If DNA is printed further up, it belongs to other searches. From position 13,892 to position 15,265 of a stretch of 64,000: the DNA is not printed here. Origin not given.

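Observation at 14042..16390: Fusion of an O-antigen-ligase/Wzy_C-like membrane domain to a radical SAM/SPASM domain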

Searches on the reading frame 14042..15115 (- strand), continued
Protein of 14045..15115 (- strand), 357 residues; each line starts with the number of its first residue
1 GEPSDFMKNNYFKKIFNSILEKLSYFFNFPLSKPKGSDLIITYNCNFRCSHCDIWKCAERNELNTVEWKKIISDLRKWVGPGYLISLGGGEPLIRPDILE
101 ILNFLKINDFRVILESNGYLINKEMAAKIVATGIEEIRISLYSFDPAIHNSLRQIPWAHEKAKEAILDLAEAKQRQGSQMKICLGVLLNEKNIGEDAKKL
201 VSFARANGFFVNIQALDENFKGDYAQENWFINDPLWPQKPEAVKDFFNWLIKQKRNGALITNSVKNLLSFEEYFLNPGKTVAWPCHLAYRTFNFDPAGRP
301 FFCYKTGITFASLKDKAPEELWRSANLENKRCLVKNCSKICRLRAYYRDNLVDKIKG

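Call 82: search_protein_families(library=pfam, proteins=[P0284, P0289, P0290, P0298, P0300, P0303, P0408, P0337], max_evalue=0.000001)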
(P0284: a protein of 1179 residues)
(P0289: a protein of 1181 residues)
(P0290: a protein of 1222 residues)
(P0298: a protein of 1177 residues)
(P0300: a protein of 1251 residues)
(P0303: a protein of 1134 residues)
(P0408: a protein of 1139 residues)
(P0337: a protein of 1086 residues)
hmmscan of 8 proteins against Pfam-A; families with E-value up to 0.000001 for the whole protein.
P0284 (1179 aa): 5 families
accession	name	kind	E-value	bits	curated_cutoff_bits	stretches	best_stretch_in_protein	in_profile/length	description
PF04055.27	Radical_SAM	-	3.7e-52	177.3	29.5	2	557-709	3-165/166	Radical SAM superfamily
PF00535.33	Glycos_transf_2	-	8e-26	91.4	23.3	1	14-182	1-165/168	Glycosyl transferase family 2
PF13186.11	SPASM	-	2.4e-16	60.2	21.5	2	776-837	1-67/67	Iron-sulfur cluster-binding domain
PF13353.11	Fer4_12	-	7.4e-13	49.4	22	0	558-666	12-124/137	4Fe-4S single cluster domain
PF13641.12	Glyco_tranf_2_3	-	5.8e-12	46.5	27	1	13-226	3-216/230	Glycosyltransferase like family 2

P0289 (1181 aa): 3 families
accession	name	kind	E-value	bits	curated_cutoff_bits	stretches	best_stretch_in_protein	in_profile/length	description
PF04055.27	Radical_SAM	-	2.9e-45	154.9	29.5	2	544-697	2-165/166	Radical SAM superfamily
PF13353.11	Fer4_12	-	2.3e-11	44.6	22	1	544-646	10-116/137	4Fe-4S single cluster domain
PF13186.11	SPASM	-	5.1e-10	39.9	21.5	1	765-828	1-66/67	Iron-sulfur cluster-binding domain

P0290 (1222 aa): 4 families
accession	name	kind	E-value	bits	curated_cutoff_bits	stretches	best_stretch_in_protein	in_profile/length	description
PF04055.27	Radical_SAM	-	2.1e-48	165.1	29.5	2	598-746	6-165/166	Radical SAM superfamily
PF00535.33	Glycos_transf_2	-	8.7e-25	88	23.3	1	7-175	1-166/168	Glycosyl transferase family 2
PF13641.12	Glyco_tranf_2_3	-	3.1e-19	70.3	27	1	6-214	3-212/230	Glycosyltransferase like family 2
PF13186.11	SPASM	-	4e-10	40.3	21.5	0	814-878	1-66/67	Iron-sulfur cluster-binding domain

P0298 (1177 aa): 6 families
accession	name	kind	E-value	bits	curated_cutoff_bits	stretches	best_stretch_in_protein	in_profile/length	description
PF04055.27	Radical_SAM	-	5.8e-48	163.6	29.5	2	541-693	3-165/166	Radical SAM superfamily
PF00535.33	Glycos_transf_2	-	1.6e-25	90.4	23.3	1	9-178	1-166/168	Glycosyl transferase family 2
PF13641.12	Glyco_tranf_2_3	-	9.2e-16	59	27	1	8-223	3-218/230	Glycosyltransferase like family 2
PF13186.11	SPASM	-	4e-15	56.3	21.5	1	761-824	1-66/67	Iron-sulfur cluster-binding domain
PF13353.11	Fer4_12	-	8.1e-12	46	22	0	541-647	11-121/137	4Fe-4S single cluster domain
PF13632.12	Glyco_trans_2_3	-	1.6e-07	31.8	27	1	153-224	61-131/198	Glycosyl transferase family group 2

P0300 (1251 aa): 6 families
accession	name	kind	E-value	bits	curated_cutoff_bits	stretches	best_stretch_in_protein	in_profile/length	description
PF04055.27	Radical_SAM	-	3.1e-55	187.3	29.5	2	599-754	2-165/166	Radical SAM superfamily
PF00535.33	Glycos_transf_2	-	4.8e-24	85.6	23.3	1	9-179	1-167/168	Glycosyl transferase family 2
PF13641.12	Glyco_tranf_2_3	-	3.9e-16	60.2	27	1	6-223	1-218/230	Glycosyltransferase like family 2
PF13353.11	Fer4_12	-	3.5e-12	47.2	22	1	599-707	10-122/137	4Fe-4S single cluster domain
PF13186.11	SPASM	-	8.6e-12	45.6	21.5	1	821-882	1-66/67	Iron-sulfur cluster-binding domain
PF13632.12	Glyco_trans_2_3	-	3.6e-10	40.4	27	1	88-224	2-131/198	Glycosyl transferase family group 2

P0303 (1134 aa): 7 families
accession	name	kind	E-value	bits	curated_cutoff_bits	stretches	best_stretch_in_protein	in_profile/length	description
PF04055.27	Radical_SAM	-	1.8e-47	162.1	29.5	2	519-665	6-163/166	Radical SAM superfamily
PF00535.33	Glycos_transf_2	-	7.6e-25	88.2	23.3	1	9-179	1-167/168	Glycosyl transferase family 2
PF13641.12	Glyco_tranf_2_3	-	3.3e-18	67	27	1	6-222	1-213/230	Glycosyltransferase like family 2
PF13186.11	SPASM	-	1.4e-13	51.3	21.5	1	733-793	1-67/67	Iron-sulfur cluster-binding domain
PF13712.12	Glyco_tranf_2_5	-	5.1e-11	43.1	27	1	11-224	2-195/210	Glycosyltransferase like family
PF13632.12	Glyco_trans_2_3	-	1.3e-10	41.9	27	1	87-225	1-132/198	Glycosyl transferase family group 2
PF10111.15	Glyco_tranf_2_2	-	2.1e-10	41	27.3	1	8-219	2-219/276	Glycosyltransferase like family 2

P0408 (1139 aa): 2 families
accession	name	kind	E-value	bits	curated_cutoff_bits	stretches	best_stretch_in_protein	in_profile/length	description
PF04055.27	Radical_SAM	-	7.5e-37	127.5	29.5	2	832-986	3-164/166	Radical SAM superfamily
PF13186.11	SPASM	-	3.6e-07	30.8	21.5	0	1070-1131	1-66/67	Iron-sulfur cluster-binding domain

P0337 (1086 aa): 4 families
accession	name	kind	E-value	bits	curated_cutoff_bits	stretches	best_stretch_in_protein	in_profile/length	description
PF00535.33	Glycos_transf_2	-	2.7e-25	89.7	23.3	1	92-261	1-166/168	Glycosyl transferase family 2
PF04055.27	Radical_SAM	-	2.6e-20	73.7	29.5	1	786-942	2-165/166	Radical SAM superfamily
PF13641.12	Glyco_tranf_2_3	-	6.5e-19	69.3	27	1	89-307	1-219/230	Glycosyltransferase like family 2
PF13632.12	Glyco_trans_2_3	-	2.6e-09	37.7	27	1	172-304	3-128/198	Glycosyl transferase family group 2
